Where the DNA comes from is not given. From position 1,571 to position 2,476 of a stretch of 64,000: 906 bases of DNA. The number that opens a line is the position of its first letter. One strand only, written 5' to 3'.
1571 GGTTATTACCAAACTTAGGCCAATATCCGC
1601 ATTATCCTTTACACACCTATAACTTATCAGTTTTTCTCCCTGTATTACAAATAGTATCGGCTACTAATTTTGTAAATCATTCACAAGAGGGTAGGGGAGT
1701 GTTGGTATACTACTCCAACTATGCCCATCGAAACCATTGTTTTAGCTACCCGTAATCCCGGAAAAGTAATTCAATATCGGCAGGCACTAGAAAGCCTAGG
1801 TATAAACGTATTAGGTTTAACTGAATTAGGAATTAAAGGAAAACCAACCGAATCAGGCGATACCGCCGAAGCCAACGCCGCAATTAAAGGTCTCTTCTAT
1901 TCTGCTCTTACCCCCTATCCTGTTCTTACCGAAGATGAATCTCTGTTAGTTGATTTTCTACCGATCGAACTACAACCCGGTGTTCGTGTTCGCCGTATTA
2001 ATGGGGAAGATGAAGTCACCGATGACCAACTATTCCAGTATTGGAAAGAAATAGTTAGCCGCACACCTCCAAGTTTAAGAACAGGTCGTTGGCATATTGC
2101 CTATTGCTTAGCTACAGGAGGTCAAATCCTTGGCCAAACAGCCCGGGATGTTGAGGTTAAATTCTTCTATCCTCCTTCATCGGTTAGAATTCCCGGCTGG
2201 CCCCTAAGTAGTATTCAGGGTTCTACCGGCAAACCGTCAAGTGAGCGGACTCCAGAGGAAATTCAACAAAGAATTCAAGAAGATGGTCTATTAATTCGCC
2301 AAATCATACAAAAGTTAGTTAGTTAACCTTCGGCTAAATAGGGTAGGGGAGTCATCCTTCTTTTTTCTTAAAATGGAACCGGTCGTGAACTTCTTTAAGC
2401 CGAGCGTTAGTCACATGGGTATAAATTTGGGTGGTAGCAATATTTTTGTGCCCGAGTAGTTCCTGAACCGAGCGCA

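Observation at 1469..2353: Dispersed intergenic motif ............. (five or more copies across the window)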

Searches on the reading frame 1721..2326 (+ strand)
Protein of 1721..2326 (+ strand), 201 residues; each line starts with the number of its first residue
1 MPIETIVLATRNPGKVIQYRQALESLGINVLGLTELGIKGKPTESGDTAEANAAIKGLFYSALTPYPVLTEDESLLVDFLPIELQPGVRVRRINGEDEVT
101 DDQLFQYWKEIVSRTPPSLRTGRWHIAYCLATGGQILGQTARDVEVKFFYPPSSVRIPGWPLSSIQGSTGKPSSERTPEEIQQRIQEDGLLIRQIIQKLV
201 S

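Call 10: search_protein_families(library=pfam, proteins=[window:1721-2326:+])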
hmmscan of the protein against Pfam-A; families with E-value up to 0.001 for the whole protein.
window:1721-2326:+ (201 aa): 1 family
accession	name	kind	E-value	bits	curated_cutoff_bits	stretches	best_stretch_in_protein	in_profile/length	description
PF01725.21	Ham1p_like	-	8e-13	49.1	22.5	1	6-130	1-119/186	Ham1 family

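Call 15: find_encoding_contigs(protein=window:1721-2326:+, flank=10000, max_places=10)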
Protein window:1721-2326:+ (201 aa): no gene with exactly this product is on record in the collection.

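Call 16: find_homologous_proteins(query=window:1721-2326:+)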
Query window:1721-2326:+ (201 aa): 83 proteins with E <= 0.001 among 275 candidates.
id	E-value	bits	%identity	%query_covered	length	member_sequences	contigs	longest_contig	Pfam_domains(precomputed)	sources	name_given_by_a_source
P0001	8.3e-128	442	100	100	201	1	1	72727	PF01725.22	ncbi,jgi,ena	ncbi:MAG: non-canonical purine NTP pyrophosphatase [Candidatus Shapirobacteria bacterium]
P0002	1.9e-84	300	70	100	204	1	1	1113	PF01725.22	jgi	jgi:XTP/dITP diphosphohydrolase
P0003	3.6e-75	270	65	100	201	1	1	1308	PF01725.22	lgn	-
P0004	6.2e-66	240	56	99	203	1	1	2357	PF01725.22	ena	-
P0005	7.1e-63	230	56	98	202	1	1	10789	PF01725.22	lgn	-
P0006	1.0e-62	229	55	100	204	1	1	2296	PF01725.22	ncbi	-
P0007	4.6e-62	227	52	99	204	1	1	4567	PF01725.22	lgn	-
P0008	5.4e-62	227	53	98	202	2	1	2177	PF01725.22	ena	-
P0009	4.8e-61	224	51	99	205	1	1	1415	PF01725.22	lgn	-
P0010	1.6e-60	222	54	89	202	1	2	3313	PF01725.22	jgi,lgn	-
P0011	2.5e-60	222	57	89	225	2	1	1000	PF01725.22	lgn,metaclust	metaclust:\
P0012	4.8e-60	221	54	95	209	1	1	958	PF01725.22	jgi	-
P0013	1.8e-59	219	54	98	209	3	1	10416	PF01725.22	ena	-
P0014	2.9e-59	218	53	99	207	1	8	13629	PF01725.22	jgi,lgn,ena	-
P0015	6.3e-59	217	55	98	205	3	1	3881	PF01725.22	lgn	-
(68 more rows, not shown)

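Call 17: find_encoding_contigs(protein=P0001, flank=10000, max_places=10)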
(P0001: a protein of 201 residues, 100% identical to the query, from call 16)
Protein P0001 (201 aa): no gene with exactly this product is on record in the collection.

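Call 18: find_encoding_contigs(protein=P0002, flank=10000)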
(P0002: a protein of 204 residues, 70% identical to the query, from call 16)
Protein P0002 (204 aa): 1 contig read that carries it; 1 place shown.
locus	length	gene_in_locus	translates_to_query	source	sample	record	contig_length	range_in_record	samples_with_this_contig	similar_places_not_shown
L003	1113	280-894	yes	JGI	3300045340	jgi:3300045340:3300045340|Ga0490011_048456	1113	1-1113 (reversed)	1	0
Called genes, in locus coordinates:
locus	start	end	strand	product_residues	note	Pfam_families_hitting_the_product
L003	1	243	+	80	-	?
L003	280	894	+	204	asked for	PF01725:Ham1p_like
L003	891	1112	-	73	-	?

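Call 19: find_encoding_contigs(protein=P0003, flank=10000)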
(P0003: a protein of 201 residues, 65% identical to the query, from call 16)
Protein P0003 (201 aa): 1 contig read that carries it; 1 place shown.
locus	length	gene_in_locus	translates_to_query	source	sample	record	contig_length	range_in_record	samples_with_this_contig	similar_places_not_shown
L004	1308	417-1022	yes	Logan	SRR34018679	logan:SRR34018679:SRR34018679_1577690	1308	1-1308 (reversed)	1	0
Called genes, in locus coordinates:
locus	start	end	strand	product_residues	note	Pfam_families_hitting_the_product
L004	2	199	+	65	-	?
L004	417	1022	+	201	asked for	PF01725:Ham1p_like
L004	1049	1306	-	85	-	?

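Call 27: find_related_loci(query=A2, collection=metagenome_contigs, flank=10000)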
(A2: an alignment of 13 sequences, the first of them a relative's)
Query A2 (201 aa) in metagenome_contigs; peptide patterns used: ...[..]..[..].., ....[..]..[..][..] (x = any residue, [..] = any of these).
599 stretches matched a pattern (row limit reached: there are more); 74 encode a relative of the query (tblastn E <= 1e-3); 74 distinct loci.
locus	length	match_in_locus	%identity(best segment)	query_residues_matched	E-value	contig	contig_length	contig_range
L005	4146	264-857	53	3-199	7e-68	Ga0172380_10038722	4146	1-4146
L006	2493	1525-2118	55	3-201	5e-68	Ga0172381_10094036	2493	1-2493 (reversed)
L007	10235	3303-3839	57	3-180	5e-67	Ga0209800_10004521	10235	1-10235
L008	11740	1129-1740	53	3-200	2e-66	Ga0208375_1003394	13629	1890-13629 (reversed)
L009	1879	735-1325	55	1-193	4e-67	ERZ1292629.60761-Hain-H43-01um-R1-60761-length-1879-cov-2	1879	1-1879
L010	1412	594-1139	55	1-182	2e-68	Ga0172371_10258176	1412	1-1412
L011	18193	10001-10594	52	1-199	4e-64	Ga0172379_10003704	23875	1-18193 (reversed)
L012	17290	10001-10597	49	3-199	8e-62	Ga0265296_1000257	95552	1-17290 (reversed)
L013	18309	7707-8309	48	3-201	3e-60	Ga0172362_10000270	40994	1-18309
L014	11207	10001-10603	48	3-201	3e-60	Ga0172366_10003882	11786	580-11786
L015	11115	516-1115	49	3-201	1e-59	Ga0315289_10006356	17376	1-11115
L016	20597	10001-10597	50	3-199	3e-59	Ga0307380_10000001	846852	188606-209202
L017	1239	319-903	50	4-195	4e-62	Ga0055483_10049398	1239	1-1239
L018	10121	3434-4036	50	3-201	8e-59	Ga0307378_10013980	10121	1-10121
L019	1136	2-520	54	26-199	4e-62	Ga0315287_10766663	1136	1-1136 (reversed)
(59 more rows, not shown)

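Call 55: search_protein_families(library=ncbifam, proteins=[window:1721-2326:+], max_evalue=0.01)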
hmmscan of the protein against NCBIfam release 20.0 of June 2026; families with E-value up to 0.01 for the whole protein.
window:1721-2326:+ (201 aa): 6 families
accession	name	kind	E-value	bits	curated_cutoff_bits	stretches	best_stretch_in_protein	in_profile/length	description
NF011397.0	PRK14822.1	equivalog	4.4e-15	55.5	234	1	4-133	2-128/201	XTP/dITP diphosphatase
NF002698.0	PRK02491.1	equivalog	4.5e-10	39.1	301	1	4-102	128-223/328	nucleoside-triphosphate diphosphatase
TIGR00042.1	TIGR00042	equivalog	6e-09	35.6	145.35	1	5-114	1-105/184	RdgB/HAM1 family non-canonical purine NTP pyrophosphatase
NF011399.0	PRK14824.1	subfamily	2.9e-08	33.4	267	1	3-92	2-89/206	putative deoxyribonucleotide triphosphate pyrophosphatase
NF011398.0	PRK14823.1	equivalog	2.2e-07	30.9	272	1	5-114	2-108/191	non-canonical purine NTP diphosphatase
NF011401.0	PRK14826.1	equivalog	0.00052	19.5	268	1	5-57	10-64/226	putative deoxyribonucleotide triphosphate pyrophosphatase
